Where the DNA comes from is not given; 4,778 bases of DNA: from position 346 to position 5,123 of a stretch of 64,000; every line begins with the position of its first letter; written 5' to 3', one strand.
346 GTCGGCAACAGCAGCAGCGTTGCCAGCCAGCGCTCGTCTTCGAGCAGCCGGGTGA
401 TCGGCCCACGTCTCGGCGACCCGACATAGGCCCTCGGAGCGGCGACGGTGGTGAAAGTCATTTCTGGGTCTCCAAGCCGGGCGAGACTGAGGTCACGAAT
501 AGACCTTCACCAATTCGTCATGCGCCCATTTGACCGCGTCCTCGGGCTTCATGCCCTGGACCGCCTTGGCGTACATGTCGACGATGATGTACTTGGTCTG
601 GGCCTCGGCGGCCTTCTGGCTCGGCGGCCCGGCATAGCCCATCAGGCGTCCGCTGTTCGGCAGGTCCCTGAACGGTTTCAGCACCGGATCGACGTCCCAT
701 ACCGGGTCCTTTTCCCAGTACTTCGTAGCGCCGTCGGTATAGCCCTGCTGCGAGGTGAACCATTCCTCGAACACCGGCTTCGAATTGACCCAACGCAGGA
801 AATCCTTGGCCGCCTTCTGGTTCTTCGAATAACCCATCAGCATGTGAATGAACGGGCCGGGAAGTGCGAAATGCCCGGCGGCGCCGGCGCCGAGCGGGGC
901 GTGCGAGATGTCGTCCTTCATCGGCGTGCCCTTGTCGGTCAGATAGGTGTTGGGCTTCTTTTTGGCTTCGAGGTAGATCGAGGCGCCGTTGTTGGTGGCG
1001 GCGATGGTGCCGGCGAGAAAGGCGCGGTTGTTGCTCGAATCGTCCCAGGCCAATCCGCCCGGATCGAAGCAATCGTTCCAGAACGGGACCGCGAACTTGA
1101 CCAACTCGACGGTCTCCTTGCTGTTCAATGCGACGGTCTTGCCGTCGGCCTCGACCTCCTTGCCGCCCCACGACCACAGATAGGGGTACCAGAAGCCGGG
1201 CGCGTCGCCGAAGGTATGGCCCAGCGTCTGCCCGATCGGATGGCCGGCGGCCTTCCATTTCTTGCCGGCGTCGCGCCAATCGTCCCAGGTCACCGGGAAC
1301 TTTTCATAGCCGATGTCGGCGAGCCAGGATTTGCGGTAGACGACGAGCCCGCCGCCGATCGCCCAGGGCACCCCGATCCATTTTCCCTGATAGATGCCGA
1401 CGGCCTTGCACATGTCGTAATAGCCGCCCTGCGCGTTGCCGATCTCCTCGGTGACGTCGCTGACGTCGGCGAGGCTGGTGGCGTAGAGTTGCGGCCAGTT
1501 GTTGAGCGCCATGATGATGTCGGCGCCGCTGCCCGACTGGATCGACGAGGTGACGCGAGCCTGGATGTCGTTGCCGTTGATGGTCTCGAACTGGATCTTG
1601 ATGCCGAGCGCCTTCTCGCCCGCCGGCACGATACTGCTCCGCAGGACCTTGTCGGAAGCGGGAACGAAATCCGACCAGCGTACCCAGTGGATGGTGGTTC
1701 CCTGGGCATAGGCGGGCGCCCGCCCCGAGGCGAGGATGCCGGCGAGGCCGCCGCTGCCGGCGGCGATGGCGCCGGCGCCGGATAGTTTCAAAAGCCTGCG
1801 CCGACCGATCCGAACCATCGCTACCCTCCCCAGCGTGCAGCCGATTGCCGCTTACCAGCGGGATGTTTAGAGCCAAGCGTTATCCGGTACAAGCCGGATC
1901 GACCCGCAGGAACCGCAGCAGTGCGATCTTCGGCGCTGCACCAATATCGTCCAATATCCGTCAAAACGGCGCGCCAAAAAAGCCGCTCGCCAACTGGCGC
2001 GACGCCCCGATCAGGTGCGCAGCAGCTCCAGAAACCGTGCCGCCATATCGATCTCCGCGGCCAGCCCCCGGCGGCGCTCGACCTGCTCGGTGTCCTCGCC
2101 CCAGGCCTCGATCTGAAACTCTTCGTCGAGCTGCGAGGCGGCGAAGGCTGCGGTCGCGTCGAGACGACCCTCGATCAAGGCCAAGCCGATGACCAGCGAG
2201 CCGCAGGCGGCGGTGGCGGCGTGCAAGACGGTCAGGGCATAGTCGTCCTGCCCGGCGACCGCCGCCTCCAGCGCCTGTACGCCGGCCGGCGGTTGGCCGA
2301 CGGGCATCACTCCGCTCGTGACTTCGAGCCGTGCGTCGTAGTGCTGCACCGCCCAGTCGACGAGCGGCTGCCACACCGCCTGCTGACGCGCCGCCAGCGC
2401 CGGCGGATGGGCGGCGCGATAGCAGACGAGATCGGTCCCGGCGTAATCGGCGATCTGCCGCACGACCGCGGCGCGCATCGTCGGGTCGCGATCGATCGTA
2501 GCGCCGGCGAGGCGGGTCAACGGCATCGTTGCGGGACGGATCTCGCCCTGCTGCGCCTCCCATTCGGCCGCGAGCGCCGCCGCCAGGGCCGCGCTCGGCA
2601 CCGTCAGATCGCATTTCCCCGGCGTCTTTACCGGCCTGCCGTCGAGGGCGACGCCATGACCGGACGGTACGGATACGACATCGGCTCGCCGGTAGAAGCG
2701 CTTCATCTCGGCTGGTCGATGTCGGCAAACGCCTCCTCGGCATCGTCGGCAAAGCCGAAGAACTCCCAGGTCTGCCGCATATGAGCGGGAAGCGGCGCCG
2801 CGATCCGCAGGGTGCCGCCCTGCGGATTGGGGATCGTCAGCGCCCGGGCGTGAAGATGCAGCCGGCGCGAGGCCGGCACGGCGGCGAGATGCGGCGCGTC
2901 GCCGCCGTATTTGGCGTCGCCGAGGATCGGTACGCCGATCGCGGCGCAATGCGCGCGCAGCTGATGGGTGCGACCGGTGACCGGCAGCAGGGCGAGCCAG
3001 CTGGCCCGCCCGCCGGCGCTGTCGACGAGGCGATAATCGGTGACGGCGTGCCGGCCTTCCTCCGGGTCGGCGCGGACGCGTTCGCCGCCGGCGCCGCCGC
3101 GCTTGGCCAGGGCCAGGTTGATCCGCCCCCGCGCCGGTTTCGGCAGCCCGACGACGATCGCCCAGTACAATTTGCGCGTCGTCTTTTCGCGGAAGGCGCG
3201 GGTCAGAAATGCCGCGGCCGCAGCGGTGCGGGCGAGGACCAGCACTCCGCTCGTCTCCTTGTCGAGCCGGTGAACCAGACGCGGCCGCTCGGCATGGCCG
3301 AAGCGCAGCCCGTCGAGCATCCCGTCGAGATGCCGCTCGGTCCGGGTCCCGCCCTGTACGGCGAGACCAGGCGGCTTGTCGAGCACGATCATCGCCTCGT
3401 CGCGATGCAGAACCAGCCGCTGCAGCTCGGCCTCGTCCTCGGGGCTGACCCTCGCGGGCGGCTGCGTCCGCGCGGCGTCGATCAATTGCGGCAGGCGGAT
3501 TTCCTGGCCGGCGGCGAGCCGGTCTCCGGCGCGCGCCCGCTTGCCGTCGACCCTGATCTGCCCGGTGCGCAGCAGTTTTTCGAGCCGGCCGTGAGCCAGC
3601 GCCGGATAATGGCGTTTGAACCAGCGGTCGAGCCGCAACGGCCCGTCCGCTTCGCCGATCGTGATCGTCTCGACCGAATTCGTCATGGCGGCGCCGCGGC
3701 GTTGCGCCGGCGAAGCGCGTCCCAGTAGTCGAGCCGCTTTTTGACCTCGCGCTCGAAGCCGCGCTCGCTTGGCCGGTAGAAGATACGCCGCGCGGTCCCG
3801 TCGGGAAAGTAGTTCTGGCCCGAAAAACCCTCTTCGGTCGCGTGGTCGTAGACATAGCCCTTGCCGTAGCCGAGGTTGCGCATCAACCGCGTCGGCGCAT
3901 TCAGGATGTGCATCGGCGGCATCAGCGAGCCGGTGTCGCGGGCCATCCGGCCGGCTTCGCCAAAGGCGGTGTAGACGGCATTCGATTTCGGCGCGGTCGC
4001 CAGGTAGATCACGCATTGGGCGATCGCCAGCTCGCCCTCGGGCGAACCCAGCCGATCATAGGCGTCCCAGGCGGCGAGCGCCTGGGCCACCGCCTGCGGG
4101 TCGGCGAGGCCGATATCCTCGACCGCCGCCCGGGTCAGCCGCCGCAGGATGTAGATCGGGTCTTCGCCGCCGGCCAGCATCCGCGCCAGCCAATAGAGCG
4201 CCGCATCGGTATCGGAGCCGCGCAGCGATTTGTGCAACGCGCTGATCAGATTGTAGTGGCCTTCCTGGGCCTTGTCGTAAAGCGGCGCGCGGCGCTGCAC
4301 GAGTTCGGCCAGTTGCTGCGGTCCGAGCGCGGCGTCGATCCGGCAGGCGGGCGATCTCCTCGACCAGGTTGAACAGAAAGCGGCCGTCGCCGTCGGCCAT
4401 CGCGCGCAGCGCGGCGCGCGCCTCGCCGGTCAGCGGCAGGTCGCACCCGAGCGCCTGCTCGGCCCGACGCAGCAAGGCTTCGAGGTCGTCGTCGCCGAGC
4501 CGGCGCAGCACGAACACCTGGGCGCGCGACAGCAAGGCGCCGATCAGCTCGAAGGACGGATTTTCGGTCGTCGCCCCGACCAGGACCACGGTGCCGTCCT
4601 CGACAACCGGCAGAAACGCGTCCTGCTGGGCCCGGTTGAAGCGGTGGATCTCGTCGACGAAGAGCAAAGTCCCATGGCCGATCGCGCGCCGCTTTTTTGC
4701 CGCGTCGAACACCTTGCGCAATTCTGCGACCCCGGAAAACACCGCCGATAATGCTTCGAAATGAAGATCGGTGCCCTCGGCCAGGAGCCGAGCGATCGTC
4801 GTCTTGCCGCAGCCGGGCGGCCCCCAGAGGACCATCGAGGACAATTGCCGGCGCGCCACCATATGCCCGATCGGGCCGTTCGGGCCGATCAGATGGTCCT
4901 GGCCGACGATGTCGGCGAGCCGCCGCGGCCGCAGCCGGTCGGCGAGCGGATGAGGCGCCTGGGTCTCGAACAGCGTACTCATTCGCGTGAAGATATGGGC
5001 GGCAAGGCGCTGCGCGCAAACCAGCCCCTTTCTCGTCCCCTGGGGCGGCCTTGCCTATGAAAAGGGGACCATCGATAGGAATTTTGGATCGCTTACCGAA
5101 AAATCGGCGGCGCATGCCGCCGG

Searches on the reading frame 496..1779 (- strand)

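Call 80: search_protein_families(library=pfam, proteins=[window:496-1779:-], max_evalue=0.0001)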
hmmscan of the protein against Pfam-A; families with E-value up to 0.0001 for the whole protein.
window:496-1779:- (428 aa): 2 families
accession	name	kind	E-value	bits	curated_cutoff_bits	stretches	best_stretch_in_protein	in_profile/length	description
PF01547.30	SBP_bac_1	-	6.4e-28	99.1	26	1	55-334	18-303/307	Bacterial extracellular solute-binding protein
PF13416.11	SBP_bac_8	-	4e-27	96.2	27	1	55-361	8-271/279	Bacterial extracellular solute-binding protein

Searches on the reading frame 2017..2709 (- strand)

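Call 23: search_protein_families(library=pfam, proteins=[window:2017-2709:-], max_evalue=0.001)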
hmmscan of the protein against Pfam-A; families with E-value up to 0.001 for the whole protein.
window:2017-2709:- (231 aa): 1 family
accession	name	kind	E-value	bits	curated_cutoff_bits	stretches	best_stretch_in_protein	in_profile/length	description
PF07542.16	ATP12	-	6.2e-38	130.2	27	1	3-120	1-123/124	ATP12 chaperone protein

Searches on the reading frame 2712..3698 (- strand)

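Call 23: search_protein_families(library=pfam, proteins=[window:2712-3698:-], max_evalue=0.001)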
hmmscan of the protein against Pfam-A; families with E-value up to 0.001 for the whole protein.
window:2712-3698:- (329 aa): 1 family
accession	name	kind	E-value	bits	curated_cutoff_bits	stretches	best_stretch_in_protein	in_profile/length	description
PF00849.27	PseudoU_synth_2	-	2e-32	113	26.8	1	103-253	2-152/152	RNA pseudouridylate synthase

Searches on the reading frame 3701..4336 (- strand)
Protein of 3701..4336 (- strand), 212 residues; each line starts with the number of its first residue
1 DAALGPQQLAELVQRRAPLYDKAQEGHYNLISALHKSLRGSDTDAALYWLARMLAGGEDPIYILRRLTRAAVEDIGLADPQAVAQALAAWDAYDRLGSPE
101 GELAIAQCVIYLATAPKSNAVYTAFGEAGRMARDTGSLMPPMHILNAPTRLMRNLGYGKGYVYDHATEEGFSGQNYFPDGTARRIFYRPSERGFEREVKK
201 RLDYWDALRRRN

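Call 23: search_protein_families(library=pfam, proteins=[window:3701-4336:-], max_evalue=0.001)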
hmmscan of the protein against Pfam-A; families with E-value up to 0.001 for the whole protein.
window:3701-4336:- (212 aa): 2 families
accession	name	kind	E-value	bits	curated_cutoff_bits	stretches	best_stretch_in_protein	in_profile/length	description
PF12002.13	MgsA_C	-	2.4e-66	223.2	27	1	40-205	1-166/167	MgsA AAA+ ATPase C terminal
PF16193.11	AAA_assoc_2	-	3.7e-11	43.6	34.3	1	5-39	47-81/81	AAA C-terminal domain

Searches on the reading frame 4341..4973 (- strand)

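Call 23: search_protein_families(library=pfam, proteins=[window:4341-4973:-], max_evalue=0.001)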
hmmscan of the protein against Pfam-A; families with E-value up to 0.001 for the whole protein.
window:4341-4973:- (211 aa): 14 families
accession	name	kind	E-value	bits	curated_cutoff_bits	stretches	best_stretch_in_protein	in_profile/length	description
PF00004.35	AAA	-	4.5e-16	59.9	21.2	1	47-155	1-127/131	ATPase family associated with various cellular activities (AAA)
PF05496.18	RuvB_N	-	7e-14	52.3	27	1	14-134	1-119/159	Holliday junction DNA helicase RuvB P-loop domain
PF07728.20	AAA_5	-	3.4e-08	34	22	1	47-138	2-104/139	AAA domain (dynein-related subfamily)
PF13191.12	AAA_16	-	3.5e-07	31.3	32.6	0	39-66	19-46/167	AAA ATPase domain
PF00158.32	Sigma54_activat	-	3e-06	27.4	20.2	0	99-139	92-132/168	Sigma-54 interaction domain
PF13604.12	AAA_30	-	9.6e-06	25.9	27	0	46-148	20-137/191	AAA domain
PF13401.12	AAA_22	-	1.3e-05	25.9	27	1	45-71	6-32/130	AAA domain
PF01078.27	Mg_chelatase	-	3.2e-05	23.9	20.3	0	45-65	23-43/207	Magnesium chelatase, subunit ChlI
PF13245.12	AAA_19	-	9.2e-05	23.1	25.1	0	45-65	12-32/134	AAA domain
PF07726.17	AAA_3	-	0.00033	21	27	1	48-139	3-101/131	ATPase family associated with various cellular activities (AAA)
PF20720.3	nSTAND3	-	0.00042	20.5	27.2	1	47-94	20-66/155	Novel STAND NTPase 3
PF13238.12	AAA_18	-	0.00046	21.1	29.4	1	49-81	3-30/128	AAA domain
PF20030.5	bpMoxR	-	0.00065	19.3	27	0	46-95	33-83/205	MoxR domain in the MoxR-vWA-beta-propeller ternary systems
PF13173.12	AAA_14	-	0.00076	19.9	27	0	47-117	5-79/129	AAA domain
